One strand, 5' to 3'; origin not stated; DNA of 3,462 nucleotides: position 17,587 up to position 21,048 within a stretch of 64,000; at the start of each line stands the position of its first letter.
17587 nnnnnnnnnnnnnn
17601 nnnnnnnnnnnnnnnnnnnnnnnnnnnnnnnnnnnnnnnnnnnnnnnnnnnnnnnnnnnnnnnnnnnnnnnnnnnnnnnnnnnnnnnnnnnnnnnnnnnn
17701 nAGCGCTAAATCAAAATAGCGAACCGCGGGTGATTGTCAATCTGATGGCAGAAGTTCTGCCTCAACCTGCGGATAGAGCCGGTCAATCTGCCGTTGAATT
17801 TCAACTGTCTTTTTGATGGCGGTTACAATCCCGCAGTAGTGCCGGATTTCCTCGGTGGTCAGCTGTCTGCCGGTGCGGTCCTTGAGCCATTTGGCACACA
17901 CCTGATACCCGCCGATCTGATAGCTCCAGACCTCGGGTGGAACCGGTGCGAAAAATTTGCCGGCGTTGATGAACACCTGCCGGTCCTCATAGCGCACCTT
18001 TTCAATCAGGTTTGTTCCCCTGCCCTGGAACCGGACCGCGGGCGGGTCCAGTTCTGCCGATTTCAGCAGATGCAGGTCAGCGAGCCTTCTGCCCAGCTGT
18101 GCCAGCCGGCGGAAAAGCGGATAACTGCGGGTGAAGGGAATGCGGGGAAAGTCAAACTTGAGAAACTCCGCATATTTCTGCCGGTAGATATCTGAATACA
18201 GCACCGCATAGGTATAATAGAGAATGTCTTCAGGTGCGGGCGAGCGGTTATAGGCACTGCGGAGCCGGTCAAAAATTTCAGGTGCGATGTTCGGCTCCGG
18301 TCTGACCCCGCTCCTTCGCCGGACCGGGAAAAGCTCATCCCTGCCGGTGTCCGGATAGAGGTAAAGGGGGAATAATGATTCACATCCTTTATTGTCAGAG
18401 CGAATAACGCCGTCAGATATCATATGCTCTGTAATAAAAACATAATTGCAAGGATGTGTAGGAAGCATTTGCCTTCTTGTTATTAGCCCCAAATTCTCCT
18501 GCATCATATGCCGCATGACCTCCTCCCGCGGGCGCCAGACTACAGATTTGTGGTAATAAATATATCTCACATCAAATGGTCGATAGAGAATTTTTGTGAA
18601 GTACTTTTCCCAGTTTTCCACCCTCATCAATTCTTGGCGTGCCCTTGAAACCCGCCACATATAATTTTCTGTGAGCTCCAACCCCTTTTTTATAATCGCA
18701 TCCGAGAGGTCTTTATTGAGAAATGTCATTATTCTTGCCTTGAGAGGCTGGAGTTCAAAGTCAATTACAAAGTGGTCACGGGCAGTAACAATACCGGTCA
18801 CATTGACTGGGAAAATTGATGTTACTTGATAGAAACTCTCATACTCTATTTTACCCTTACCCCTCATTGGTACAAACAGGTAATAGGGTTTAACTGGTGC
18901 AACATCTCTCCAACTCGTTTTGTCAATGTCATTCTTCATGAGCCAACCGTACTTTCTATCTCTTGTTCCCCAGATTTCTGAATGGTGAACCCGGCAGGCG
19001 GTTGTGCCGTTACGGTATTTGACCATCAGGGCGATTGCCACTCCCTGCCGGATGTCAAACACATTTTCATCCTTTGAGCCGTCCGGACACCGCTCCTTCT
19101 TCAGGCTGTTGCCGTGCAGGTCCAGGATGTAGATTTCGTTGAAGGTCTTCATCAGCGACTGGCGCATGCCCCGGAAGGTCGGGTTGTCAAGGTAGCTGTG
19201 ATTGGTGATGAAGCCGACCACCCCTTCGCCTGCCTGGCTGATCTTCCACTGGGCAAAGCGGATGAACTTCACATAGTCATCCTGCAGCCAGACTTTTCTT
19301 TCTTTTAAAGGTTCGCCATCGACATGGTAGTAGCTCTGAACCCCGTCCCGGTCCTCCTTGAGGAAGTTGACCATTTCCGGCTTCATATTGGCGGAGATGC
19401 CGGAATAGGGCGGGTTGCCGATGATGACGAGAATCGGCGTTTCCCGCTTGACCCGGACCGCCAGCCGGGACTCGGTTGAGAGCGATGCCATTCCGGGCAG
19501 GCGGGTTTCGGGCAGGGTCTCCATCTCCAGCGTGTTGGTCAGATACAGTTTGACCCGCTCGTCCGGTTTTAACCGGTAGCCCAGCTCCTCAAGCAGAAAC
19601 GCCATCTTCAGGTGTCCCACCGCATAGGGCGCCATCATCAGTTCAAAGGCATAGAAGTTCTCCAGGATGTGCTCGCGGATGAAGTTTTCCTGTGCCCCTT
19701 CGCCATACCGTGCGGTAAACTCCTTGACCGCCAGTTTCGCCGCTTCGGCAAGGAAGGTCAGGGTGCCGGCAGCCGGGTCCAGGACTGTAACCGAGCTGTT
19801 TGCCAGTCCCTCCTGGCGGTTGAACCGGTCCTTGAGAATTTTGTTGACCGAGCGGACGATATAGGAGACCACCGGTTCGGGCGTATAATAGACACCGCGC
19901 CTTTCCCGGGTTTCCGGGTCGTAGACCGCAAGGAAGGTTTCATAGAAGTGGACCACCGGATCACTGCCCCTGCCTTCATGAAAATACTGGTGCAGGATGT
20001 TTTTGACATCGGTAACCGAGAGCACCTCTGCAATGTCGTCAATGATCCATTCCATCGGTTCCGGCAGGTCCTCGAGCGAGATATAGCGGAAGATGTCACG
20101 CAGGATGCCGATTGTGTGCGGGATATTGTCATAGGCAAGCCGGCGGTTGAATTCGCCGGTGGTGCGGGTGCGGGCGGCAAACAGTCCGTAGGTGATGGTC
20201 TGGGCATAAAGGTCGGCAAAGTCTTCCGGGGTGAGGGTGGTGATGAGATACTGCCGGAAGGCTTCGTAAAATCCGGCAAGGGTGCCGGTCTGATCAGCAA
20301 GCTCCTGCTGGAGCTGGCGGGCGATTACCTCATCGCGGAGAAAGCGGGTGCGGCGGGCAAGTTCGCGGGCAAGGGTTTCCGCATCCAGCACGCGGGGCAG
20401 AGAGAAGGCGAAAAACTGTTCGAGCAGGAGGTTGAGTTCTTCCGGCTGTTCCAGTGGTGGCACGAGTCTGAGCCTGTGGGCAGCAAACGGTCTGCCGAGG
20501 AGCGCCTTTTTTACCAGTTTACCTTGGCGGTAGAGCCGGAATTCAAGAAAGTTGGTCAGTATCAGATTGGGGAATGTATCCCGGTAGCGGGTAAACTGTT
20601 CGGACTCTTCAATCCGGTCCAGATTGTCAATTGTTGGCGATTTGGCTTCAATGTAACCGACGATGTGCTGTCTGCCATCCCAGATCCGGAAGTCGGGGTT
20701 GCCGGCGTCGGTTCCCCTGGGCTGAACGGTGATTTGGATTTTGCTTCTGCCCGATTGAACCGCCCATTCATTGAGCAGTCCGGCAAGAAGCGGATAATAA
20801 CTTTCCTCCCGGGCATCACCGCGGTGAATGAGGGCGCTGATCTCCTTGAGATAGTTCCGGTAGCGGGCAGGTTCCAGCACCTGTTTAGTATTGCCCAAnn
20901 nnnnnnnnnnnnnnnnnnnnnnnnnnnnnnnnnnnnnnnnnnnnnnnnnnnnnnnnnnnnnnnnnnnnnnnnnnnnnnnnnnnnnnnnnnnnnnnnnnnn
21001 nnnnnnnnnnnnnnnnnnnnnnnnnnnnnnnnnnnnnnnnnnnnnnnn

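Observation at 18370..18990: AT-rich block inside the RM gene coincides with the predicted target-recognition domain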

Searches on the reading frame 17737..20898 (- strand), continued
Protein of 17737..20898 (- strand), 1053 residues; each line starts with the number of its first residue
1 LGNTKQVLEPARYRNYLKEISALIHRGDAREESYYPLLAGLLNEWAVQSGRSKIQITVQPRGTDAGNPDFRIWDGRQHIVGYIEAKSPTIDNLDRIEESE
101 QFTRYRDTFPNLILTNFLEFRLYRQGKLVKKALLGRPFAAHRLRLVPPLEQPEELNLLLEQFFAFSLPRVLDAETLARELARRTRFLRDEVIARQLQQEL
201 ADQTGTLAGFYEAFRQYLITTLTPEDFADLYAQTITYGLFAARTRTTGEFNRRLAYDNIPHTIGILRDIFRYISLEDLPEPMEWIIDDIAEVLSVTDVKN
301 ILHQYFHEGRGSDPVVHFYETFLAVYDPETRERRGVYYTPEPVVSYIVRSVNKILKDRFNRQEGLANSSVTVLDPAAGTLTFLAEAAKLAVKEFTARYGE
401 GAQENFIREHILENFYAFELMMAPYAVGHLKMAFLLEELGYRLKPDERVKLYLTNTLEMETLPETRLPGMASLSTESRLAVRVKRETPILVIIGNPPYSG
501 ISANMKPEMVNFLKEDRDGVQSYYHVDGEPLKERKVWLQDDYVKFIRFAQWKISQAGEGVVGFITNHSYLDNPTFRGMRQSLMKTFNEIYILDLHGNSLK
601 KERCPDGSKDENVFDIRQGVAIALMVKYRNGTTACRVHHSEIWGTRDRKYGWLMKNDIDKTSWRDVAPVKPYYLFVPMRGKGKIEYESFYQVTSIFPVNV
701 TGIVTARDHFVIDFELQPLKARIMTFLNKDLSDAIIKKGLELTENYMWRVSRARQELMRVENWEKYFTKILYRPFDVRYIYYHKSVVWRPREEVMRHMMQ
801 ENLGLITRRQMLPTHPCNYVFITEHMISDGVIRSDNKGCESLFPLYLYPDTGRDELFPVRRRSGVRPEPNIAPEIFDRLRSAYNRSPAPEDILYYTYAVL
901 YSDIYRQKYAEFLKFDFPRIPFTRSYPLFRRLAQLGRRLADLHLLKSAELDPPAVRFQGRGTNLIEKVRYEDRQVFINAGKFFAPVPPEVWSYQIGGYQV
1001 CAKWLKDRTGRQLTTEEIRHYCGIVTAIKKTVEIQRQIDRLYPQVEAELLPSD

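Call 71: predict_structure(alignment_id=A1)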
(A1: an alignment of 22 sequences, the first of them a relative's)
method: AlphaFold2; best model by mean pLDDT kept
length: 1053 residues; sequences in the alignment: 22
mean_pLDDT: 53.1   pTM: 0.38
mean pLDDT of the five models: 53.1, 51.5, 47.7, 47.0, 44.1
residues with pLDDT >= 90: 65; 70-90: 211; 50-70: 245; < 50: 532
segments of 3 or more residues with pLDDT < 50: 1-6, 60-68, 75-132, 143-148, 163-200, 203-341, 362-486, 495-505, 596-618, 668-683, 698-706, 790-811, 815-869, 910-916
pLDDT, mean of each block of 10 residues (from residue 1): 42 68 58 66 66 57 40 45 37 34 29 27 34 51 50 56 41 32 27 40 39 29 33 31 29 33 34 32 30 30 31 29 29 36 58 62 40 39 36 39 42 29 30 32 31 29 23 26 45 48 49 63 66 54 59 66 59 61 76 51 29 42 72 69 58 72 59 30 55 55 50 84 89 87 79 86 74 68 67 33 37 44 39 38 29 30 39 77 78 81 69 52 90 88 79 89 90 92 93 73 88 88 92 91 85 57
secondary structure, 60 per line:
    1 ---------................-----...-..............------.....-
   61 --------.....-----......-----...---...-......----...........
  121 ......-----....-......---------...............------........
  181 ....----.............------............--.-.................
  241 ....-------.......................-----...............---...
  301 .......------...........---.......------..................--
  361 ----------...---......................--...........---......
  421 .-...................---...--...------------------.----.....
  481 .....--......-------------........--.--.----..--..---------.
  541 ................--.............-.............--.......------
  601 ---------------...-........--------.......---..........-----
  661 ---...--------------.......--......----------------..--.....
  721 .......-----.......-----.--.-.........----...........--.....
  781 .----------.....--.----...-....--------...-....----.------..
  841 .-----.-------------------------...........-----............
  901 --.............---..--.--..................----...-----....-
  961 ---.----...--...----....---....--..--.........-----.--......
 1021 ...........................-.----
elements in order (helices of 4 or more, strands of 3 or more residues): H10-25 H35-48 E55-59 E69-73 E79-84 H100-105 H110-126 H132-135 H137-142 H152-166 H173-184 H189-201 H208-219 H224-244 H252-274 H280-294 H298-307 H314-324 H328-334 H341-358 E371-373 H377-398 H401-411 H415-421 H423-441 E450-452 H476-485 E488-493 H507-514 H540-556 E559-566 H567-571 H573-585 E588-594 E620-627 E636-642 H646-655 E664-666 H681-687 H692-695 H716-727 H733-739 H750-758 H763-766 E767-773 E776-781 H792-796 E804-806 E820-822 H824-827 H873-883 H889-900 H903-915 H926-943 E956-959 E969-971 E974-976 E981-984 H988-991 H1000-1006 H1015-1047

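Call 73: search_protein_families(library=padloc, proteins=[window:17740-20898:-], max_evalue=0.001)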
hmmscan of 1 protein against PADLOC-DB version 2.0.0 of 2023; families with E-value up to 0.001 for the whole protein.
window:17740-20898:- (1053 aa): 16 families
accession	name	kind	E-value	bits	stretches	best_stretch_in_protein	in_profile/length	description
PDLC03610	REase_MTase_IIG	-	5.2e-263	873.8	2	521-1041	548-1068/1096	Type IIG restriction enzyme-methyltransferase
PDLC03631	REase_MTase_IIG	-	2.5e-120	401.2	1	13-1009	4-987/1086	Type IIG restriction enzyme-methyltransferase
PDLC03597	REase_MTase_IIG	-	6.3e-60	201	1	314-944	860-1505/1646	Type IIG restriction enzyme-methyltransferase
PDLC03051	REase_MTase_I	-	2.6e-56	188.6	1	315-944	845-1470/1591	Type I restriction enzyme-methyltransferase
PDLC03621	REase_MTase_IIG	-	7.8e-43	144.7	1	318-1008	287-959/1024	Type IIG restriction enzyme-methyltransferase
PDLC04134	mad2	-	7.9e-12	42.7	1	314-633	250-449/492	mads_2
PDLC03338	MTase_II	-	1.2e-06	25.5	1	323-394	118-180/604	Type II methyltransferase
PDLC03021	MTase_I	-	1.7e-06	25.2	1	292-432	122-245/491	Type I methyltransferase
PDLC03335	MTase_II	-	5.9e-06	23.2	1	303-598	48-288/607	Type II methyltransferase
PDLC03026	MTase_I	-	1.6e-05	22.3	1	311-427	119-220/487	Type I methyltransferase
PDLC03250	MTase_II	-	5e-05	20.2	0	327-394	156-216/775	Type II methyltransferase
PDLC03603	REase_MTase_IIG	-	0.00011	18.4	1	318-397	283-353/1016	Type IIG restriction enzyme-methyltransferase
PDLC03025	MTase_I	-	0.00014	18.7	1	306-408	135-219/569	Type I methyltransferase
PDLC03226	MTase_II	-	0.00017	18.3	0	558-595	179-216/579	Type II methyltransferase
PDLC03604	REase_MTase_IIG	-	0.0004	16.5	0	321-403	344-423/1011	Type IIG restriction enzyme-methyltransferase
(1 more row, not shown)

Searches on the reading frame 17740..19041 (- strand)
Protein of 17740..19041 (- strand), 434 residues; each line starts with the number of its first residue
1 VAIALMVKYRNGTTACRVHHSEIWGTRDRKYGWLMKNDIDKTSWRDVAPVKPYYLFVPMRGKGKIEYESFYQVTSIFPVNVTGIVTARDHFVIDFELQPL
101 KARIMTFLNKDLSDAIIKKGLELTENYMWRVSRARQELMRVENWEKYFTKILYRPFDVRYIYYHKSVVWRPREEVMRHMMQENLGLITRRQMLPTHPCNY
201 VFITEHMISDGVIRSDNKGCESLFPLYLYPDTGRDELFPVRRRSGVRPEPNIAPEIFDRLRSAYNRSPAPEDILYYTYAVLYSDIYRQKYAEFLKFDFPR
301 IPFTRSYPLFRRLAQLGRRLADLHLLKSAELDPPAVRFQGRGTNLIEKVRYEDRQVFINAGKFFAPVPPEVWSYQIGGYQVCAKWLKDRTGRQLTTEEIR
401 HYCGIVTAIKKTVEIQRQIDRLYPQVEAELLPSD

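Call 20: search_solved_structures(query=window:17740-19041:-, max_evalue=1, show_alignments=3)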
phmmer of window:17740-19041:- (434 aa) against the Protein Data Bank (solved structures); distinct sequences matched with E-value up to 1: 3.
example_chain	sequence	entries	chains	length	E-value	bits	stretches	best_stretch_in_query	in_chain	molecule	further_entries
7lo5_A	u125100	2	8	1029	1.7e-12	50.4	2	266-327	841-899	Site-specific DNA-methyltransferase (adenine-specific)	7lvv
5ffj_A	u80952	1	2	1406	9.9e-11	44.6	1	270-327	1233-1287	Endonuclease and methylase LlaGI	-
4xqk_A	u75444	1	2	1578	3.3e-08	36.2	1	75-329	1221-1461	LlaBIII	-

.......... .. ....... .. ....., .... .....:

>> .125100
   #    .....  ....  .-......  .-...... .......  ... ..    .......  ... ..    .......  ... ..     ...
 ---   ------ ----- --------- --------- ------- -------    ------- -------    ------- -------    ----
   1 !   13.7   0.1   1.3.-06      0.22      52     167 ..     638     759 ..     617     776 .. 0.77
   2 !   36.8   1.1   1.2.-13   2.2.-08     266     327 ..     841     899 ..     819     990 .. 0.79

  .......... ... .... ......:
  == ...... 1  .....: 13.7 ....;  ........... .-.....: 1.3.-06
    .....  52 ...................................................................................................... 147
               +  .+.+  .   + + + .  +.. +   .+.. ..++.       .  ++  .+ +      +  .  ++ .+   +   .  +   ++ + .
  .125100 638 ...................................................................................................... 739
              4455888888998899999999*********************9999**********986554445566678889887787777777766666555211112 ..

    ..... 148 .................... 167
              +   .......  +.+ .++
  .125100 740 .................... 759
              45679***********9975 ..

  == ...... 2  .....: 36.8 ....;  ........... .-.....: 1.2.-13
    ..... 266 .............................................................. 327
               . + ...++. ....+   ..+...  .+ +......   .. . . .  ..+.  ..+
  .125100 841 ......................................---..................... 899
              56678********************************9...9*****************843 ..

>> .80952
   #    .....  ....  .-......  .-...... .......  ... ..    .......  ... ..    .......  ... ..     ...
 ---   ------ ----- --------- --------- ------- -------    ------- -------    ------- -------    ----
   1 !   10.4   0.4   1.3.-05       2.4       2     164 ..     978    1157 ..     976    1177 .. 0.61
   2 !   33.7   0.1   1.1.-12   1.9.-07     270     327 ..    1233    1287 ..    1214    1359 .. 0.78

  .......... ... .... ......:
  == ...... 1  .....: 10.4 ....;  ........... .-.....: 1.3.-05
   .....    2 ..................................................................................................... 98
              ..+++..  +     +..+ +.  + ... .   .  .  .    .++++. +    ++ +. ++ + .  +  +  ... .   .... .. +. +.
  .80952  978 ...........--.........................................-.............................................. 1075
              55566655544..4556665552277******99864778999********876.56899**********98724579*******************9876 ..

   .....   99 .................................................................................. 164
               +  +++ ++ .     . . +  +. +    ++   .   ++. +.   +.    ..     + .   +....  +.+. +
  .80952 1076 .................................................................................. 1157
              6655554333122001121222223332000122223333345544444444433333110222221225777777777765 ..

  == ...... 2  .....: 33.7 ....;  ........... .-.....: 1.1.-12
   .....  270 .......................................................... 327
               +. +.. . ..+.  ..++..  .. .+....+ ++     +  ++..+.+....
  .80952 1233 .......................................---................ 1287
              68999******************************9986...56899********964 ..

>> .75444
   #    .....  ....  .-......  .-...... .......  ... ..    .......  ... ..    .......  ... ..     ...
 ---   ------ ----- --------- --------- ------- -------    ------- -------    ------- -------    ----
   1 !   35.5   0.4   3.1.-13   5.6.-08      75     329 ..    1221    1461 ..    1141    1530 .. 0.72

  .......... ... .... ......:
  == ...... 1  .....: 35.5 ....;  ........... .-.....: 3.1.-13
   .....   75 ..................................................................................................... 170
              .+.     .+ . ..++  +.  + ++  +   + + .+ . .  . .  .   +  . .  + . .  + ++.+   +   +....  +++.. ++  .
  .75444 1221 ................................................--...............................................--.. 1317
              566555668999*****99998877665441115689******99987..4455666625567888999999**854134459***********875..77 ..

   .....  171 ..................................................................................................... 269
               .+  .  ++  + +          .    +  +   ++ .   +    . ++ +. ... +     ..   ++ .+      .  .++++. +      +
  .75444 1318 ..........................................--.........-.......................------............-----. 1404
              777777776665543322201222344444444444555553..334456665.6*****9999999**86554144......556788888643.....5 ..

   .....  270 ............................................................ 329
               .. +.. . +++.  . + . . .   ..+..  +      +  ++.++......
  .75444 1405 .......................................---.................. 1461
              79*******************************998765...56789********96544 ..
